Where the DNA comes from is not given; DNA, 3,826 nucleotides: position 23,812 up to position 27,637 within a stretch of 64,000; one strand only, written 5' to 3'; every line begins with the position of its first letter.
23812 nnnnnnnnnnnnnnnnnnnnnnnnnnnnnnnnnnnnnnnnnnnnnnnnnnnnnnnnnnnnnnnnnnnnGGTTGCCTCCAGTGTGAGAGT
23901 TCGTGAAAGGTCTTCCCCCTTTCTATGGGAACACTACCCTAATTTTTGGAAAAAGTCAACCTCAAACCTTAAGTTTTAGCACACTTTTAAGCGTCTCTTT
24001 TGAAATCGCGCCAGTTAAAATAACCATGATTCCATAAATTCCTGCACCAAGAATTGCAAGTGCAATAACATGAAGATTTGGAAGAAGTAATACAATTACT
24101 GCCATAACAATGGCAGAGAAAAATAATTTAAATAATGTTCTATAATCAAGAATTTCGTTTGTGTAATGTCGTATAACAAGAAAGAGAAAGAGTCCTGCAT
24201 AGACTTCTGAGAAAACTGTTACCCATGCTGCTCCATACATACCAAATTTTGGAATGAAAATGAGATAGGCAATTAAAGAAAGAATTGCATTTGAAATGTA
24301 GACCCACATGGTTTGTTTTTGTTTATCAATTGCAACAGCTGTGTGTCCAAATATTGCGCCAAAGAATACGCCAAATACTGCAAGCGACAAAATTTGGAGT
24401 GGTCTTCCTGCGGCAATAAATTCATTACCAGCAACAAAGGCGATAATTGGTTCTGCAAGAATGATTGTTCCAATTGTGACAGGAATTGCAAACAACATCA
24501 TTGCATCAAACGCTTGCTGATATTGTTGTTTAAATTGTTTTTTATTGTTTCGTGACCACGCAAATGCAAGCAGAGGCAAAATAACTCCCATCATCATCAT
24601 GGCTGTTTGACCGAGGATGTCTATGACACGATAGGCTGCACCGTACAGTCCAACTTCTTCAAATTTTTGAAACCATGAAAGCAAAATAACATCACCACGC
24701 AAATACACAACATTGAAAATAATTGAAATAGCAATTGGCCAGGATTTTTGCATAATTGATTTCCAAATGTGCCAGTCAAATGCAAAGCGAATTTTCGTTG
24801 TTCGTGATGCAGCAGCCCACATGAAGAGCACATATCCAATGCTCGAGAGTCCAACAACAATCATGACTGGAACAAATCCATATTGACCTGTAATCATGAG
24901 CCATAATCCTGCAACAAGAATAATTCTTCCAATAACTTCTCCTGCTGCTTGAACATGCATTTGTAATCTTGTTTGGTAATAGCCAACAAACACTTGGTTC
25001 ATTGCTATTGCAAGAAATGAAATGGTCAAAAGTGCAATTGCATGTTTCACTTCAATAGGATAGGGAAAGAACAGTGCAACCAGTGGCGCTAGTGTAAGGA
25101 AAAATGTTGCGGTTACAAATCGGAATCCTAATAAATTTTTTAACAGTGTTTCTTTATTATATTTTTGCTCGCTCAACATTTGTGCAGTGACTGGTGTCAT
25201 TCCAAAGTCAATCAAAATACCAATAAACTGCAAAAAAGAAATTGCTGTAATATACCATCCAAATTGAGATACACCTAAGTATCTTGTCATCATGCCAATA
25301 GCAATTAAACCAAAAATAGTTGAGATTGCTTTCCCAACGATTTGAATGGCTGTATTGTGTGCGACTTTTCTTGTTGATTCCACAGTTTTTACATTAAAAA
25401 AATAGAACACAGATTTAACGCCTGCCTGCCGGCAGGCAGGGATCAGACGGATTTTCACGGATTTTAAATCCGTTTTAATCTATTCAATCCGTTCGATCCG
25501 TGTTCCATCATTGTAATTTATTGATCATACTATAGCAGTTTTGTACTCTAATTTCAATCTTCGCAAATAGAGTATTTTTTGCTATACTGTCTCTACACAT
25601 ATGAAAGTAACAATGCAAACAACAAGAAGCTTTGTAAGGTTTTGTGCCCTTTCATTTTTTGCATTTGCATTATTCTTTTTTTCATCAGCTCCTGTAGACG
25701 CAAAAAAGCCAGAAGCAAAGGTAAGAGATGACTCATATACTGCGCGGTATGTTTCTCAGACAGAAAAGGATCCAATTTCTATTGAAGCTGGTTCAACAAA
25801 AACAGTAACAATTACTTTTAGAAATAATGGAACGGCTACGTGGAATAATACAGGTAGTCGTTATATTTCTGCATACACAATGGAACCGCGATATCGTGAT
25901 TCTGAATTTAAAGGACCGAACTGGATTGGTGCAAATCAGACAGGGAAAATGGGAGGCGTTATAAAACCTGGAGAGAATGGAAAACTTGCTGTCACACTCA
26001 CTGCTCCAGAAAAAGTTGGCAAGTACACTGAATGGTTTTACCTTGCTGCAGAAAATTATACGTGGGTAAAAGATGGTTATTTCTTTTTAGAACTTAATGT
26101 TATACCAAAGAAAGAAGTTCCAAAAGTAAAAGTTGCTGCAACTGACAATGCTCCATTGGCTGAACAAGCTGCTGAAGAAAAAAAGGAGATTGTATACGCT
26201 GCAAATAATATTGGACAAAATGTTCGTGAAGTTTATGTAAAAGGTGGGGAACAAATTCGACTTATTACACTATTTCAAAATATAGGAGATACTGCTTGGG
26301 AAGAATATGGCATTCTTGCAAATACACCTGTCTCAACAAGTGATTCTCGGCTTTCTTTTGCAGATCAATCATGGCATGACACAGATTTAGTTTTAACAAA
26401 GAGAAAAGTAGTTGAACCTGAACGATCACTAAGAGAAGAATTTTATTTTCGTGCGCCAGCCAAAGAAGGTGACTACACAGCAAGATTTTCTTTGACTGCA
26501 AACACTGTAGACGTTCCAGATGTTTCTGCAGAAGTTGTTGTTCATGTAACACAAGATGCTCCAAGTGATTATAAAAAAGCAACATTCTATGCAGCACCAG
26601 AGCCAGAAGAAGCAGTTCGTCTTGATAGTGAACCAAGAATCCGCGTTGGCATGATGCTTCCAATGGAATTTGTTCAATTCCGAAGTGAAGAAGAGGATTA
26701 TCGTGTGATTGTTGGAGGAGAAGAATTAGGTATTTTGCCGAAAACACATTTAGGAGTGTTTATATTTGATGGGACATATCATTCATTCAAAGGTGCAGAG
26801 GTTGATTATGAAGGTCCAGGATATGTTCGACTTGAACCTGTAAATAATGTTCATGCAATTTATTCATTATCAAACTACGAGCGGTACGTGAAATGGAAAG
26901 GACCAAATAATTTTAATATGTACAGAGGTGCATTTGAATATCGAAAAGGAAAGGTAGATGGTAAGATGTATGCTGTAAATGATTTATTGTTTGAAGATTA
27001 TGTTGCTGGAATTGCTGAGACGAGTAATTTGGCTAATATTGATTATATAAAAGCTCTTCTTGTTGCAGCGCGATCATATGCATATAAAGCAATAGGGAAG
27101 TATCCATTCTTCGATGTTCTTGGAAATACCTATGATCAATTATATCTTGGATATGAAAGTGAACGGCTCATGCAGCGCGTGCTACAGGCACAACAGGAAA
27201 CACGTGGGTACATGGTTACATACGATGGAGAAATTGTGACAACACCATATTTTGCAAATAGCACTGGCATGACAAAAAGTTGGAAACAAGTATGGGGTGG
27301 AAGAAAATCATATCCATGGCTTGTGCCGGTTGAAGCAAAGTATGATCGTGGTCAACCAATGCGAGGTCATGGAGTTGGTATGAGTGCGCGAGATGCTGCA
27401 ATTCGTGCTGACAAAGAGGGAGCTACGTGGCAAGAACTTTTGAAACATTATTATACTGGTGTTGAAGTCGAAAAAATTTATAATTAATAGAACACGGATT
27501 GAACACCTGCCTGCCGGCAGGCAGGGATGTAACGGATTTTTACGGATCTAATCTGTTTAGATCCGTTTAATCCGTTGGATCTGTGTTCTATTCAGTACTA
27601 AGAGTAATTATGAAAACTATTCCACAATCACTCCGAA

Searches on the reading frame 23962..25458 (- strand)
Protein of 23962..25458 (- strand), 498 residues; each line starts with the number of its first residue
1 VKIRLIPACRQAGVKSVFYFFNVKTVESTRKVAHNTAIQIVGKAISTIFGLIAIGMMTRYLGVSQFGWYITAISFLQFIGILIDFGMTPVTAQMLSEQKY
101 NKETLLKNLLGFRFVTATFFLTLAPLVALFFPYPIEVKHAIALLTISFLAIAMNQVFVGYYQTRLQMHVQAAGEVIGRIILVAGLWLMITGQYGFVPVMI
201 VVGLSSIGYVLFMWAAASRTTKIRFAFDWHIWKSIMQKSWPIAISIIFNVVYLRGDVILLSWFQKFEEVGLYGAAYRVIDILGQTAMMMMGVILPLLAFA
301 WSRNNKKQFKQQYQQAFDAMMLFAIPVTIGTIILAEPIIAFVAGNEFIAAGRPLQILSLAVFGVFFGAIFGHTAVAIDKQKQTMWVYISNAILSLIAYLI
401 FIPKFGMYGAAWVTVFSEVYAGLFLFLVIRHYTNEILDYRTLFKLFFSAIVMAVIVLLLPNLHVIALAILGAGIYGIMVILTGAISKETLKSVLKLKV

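Call 10: search_protein_families(library=pfam, proteins=[window:23962-25458:-], max_evalue=0.01)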
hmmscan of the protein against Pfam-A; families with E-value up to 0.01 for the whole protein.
window:23962-25458:- (498 aa): 4 families
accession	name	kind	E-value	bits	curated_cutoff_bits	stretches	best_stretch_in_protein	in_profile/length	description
PF13440.11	Polysacc_synt_3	-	8.4e-23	81.5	23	1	57-348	2-289/293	Polysaccharide biosynthesis protein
PF01943.22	Polysacc_synt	-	1.4e-18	67.8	28.2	1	33-298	2-271/274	Polysaccharide biosynthesis protein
PF03023.19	MurJ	-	3.2e-08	33.1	27.4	1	287-461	251-434/451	Lipid II flippase MurJ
PF01554.23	MatE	-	2.2e-06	27.9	24.9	1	241-395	1-156/161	MatE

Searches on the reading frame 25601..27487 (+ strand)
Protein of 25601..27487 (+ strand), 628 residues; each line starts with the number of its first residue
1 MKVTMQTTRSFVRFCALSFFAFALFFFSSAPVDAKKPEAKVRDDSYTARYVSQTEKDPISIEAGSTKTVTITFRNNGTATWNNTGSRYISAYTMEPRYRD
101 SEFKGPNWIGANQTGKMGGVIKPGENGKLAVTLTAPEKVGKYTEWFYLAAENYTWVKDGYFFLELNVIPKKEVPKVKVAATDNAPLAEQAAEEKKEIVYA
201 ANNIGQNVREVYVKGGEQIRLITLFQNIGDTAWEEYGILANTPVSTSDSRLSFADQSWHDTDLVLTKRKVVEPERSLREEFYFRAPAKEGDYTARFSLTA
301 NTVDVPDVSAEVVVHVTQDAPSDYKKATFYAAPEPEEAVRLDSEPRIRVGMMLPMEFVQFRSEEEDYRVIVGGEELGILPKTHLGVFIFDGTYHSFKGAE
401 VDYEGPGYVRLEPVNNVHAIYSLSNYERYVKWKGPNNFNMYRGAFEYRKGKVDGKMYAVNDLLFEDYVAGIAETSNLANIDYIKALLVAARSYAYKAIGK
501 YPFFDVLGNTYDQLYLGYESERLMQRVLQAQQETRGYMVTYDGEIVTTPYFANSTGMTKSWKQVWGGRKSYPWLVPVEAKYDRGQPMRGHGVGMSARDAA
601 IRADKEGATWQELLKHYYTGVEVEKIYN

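Call 10: search_protein_families(library=pfam, proteins=[window:25601-27487:+], max_evalue=0.01)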
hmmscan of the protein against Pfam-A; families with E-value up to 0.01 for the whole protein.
window:25601-27487:+ (628 aa): 2 families
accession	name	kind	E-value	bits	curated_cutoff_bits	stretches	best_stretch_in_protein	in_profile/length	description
PF08486.15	SpoIID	-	7.9e-11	42.9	23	1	453-541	2-97/97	Stage II sporulation protein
PF16158.11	N_BRCA1_IG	-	3.4e-09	37.7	28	1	59-151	6-93/108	Ig-like domain from next to BRCA1 gene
